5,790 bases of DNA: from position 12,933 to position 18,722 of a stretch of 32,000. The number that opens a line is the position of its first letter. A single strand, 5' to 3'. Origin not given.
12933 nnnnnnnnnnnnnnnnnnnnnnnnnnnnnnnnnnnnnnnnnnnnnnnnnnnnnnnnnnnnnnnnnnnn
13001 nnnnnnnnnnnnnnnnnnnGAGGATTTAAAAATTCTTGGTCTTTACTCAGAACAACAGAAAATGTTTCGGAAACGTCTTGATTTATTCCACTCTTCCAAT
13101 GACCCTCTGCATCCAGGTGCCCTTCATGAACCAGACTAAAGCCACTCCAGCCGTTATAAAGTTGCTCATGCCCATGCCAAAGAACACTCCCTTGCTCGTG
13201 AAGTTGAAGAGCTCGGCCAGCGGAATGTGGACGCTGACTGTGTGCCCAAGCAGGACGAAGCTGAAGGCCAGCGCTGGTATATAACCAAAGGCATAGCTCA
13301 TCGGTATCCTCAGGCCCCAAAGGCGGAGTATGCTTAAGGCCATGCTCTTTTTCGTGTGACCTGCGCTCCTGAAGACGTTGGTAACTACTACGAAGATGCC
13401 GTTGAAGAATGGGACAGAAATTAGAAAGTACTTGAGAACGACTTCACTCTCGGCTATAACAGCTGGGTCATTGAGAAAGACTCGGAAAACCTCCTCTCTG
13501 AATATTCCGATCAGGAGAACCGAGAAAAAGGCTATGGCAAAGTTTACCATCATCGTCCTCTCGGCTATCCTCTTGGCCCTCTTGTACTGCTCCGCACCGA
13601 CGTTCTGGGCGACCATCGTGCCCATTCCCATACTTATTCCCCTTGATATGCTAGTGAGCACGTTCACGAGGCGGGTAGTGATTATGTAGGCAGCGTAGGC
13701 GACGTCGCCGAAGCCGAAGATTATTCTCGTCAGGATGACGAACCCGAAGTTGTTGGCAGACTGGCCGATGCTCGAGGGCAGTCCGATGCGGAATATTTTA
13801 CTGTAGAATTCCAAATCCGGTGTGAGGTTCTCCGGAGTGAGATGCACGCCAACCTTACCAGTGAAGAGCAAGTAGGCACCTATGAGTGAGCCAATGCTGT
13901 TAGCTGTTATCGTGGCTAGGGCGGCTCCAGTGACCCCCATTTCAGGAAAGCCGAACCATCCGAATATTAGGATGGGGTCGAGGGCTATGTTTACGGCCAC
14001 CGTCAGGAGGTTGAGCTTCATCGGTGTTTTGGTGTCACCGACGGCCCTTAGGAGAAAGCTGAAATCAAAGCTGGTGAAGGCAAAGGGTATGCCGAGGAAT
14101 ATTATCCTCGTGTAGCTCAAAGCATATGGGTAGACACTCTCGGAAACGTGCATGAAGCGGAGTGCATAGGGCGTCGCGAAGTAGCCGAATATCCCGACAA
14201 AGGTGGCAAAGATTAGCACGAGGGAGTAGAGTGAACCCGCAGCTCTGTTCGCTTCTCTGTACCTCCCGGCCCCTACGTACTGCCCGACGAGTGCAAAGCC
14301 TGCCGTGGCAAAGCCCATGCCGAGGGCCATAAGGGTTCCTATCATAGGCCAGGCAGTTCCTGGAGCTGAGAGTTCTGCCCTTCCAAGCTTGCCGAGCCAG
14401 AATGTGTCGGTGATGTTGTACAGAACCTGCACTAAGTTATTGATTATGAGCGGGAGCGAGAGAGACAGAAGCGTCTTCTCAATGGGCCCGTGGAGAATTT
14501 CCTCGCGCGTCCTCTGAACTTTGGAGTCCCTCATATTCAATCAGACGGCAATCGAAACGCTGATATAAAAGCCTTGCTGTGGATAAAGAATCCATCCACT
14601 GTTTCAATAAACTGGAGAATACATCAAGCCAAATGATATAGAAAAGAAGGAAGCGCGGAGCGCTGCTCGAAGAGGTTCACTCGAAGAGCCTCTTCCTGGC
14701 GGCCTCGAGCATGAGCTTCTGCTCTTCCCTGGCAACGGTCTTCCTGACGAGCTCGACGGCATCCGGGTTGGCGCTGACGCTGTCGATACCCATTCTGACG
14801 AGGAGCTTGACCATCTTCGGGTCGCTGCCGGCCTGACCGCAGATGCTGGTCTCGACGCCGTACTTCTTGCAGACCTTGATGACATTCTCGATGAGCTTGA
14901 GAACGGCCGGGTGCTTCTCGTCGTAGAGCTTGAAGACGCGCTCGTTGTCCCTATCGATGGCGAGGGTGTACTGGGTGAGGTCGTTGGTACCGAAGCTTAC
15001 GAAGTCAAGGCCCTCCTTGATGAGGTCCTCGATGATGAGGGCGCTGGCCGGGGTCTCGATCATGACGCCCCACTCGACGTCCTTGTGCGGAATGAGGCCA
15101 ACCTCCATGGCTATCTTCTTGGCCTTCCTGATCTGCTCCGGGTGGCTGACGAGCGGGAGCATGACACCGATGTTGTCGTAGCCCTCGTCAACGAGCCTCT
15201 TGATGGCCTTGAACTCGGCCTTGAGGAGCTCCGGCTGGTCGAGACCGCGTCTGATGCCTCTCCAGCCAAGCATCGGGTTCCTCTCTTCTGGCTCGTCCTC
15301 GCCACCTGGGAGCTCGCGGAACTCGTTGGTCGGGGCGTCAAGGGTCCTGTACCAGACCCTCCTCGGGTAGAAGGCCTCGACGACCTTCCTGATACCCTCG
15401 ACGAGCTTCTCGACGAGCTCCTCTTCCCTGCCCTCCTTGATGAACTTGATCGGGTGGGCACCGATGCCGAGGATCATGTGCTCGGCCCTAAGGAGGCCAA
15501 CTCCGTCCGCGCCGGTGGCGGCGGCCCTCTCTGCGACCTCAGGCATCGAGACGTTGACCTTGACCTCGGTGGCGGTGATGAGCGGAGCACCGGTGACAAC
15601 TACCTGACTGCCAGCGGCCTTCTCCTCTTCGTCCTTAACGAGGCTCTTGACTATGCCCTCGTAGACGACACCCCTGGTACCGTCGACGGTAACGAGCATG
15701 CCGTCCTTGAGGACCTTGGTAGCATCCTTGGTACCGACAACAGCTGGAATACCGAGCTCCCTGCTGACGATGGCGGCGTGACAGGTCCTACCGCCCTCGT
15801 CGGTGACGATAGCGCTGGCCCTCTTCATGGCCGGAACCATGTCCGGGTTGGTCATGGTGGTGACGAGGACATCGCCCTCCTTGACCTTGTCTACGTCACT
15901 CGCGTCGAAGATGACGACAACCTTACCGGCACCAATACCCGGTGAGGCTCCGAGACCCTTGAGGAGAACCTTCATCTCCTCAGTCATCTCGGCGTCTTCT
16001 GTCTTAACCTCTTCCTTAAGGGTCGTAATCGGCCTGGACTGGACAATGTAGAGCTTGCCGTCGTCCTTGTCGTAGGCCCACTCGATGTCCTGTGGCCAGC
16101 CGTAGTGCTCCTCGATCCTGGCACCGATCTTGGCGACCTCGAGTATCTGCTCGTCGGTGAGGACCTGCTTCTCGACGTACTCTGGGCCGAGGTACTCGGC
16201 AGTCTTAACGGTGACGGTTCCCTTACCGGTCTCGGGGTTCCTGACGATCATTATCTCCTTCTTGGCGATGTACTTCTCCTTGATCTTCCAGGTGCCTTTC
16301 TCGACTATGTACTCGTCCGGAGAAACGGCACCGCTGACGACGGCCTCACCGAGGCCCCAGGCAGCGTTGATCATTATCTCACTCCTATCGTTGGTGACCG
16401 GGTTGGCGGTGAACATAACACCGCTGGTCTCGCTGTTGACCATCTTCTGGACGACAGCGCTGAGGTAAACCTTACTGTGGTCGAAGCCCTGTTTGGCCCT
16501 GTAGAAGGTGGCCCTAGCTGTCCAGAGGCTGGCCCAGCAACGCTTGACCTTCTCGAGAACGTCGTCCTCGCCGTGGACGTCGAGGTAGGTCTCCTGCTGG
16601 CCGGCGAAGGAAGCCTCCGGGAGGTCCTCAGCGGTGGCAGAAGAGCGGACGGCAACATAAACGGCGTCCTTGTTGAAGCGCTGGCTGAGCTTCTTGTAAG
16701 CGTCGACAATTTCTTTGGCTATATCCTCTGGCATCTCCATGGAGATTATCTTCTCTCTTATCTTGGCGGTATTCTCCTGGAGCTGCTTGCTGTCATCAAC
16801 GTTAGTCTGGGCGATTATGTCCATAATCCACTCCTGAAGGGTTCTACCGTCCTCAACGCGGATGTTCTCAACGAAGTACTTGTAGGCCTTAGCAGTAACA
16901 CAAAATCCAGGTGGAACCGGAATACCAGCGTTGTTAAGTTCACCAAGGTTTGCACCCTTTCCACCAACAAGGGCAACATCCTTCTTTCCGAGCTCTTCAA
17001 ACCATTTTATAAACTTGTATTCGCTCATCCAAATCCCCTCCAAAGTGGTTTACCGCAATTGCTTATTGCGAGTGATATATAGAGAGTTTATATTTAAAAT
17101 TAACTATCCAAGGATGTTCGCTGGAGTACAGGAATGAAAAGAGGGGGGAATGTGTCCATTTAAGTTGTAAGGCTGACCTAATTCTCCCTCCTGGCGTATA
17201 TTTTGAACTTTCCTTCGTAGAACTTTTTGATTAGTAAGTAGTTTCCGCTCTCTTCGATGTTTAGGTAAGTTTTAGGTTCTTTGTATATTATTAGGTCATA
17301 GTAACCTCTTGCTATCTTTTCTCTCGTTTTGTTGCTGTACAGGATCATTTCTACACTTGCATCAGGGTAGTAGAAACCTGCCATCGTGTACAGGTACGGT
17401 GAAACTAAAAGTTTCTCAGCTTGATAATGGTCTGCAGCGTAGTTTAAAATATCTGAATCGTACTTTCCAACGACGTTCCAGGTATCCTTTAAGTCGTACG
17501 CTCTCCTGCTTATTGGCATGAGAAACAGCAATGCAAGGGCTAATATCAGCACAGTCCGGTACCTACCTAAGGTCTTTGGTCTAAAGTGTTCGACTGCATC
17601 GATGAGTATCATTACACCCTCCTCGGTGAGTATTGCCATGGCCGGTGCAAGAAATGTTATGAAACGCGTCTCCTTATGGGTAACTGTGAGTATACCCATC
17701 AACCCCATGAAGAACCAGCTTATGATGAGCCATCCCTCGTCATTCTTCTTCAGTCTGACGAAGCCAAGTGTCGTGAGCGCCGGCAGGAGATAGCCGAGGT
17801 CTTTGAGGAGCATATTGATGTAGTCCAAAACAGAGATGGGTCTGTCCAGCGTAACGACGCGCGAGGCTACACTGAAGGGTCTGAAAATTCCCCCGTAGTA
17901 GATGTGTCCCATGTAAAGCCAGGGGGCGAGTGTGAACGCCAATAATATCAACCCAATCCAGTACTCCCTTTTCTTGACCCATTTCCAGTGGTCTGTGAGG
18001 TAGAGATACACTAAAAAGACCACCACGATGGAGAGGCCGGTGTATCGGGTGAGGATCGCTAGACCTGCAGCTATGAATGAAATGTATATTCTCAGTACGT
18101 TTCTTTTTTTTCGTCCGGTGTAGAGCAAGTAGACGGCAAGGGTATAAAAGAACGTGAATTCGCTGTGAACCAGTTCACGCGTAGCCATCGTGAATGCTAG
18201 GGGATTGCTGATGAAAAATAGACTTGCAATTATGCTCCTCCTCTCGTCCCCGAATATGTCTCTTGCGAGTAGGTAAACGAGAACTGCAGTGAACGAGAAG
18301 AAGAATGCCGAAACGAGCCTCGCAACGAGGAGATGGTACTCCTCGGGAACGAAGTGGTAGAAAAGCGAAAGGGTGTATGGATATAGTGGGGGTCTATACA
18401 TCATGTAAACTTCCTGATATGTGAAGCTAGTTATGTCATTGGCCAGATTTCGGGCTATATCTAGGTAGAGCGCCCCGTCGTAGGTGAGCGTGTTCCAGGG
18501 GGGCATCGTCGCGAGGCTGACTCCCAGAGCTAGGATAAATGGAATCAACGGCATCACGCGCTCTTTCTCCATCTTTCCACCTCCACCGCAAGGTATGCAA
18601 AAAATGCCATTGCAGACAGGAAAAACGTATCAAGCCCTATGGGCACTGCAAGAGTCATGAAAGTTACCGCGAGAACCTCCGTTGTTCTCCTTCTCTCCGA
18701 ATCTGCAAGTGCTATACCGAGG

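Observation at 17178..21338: Four-gene translationally coupled membrane operon: anchored beta-rich protein, two Wzy-like paralogues and an ArnT/PMT_2-type GT-C glycosyltransferase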

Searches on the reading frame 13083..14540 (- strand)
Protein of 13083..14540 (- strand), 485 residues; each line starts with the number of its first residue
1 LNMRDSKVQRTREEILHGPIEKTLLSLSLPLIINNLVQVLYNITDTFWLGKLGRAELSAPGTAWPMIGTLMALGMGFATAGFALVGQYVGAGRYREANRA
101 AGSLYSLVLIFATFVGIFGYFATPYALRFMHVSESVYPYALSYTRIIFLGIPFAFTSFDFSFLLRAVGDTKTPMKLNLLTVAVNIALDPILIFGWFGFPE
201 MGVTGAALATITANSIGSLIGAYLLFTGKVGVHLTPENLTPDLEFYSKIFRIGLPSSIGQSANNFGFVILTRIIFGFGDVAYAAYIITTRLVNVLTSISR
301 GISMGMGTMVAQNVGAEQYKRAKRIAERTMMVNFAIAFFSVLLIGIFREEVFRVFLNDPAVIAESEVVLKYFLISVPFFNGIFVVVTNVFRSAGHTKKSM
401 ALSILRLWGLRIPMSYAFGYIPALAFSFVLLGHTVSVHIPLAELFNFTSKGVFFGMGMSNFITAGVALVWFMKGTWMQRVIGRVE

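Call 23: search_protein_families(library=pfam, proteins=[window:13083-14540:-], max_evalue=0.001)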
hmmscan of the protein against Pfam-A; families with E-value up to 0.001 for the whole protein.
window:13083-14540:- (485 aa): 1 family
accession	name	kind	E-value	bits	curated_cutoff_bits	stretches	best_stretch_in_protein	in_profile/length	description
PF01554.23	MatE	-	3.3e-56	189.9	24.9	2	30-190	1-161/161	MatE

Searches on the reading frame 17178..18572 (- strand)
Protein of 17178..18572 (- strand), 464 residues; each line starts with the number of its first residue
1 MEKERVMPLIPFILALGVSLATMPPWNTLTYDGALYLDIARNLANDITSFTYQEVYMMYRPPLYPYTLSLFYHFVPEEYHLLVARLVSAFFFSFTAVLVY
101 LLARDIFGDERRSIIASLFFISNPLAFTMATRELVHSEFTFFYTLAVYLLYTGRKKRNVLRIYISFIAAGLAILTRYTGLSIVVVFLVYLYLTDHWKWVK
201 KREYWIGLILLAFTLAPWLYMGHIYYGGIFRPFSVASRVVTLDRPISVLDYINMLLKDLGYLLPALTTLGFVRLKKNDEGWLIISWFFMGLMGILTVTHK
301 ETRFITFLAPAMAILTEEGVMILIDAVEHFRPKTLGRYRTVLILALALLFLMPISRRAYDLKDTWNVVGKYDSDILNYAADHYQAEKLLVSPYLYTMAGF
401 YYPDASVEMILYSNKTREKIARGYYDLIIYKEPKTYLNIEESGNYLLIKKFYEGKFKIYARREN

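Call 3: search_protein_families(library=pfam, proteins=[window:17178-18572:-], max_evalue=1)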
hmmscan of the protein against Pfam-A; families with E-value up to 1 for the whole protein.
window:17178-18572:- (464 aa): 3 families
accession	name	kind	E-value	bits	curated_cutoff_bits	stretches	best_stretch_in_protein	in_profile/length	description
PF13231.12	PMT_2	-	2.5e-17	64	26.1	1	60-220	2-159/160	Dolichyl-phosphate-mannose-protein mannosyltransferase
PF02366.24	PMT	-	1e-10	42.1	22.7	1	77-215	78-227/245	Dolichyl-phosphate-mannose-protein mannosyltransferase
PF09852.15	DUF2079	-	7.4e-06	25.7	28.2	1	67-366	52-354/459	Predicted membrane protein (DUF2079)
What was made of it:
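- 17178..18572 (-): g4, 464 aa. It is a GT-C glycosyltransferase of the PMT_2/PMT (ArnT-like, GT39-type) family, with invariant Y31-D32-x-x-L35-Y36, R41 and P61-P62-x-Y64-P65 in the first loop after TM1. It ends in a C-terminal tail of about 109 aa. Pfam PMT_2 at 2.5e-17 and PMT at 1e-10 (call 3).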

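Call 4: search_protein_families(library=ncbifam, proteins=[window:17178-18572:-], max_evalue=1)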
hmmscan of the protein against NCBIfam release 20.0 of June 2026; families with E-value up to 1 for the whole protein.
window:17178-18572:- (464 aa): 2 families
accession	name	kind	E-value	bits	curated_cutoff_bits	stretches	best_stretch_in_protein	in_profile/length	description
NF009784.2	PRK13279.1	equivalog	4.3e-07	28.9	567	1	84-219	83-223/539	lipid IV(A) 4-amino-4-deoxy-L-arabinosyltransferase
NF047440.1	LA3751_2_3_fam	subfamily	0.0058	15.5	200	1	61-230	82-248/460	LA_3751/LA_3752 family putative glycosyltransferase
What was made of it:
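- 17178..18572 (-): There is a weak ArnT NCBIfam hit (call 4).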

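Call 8: search_solved_structures(query=window:17178-18572:-, max_evalue=1)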
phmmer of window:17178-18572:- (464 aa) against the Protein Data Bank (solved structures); distinct sequences matched with E-value up to 1: 0.
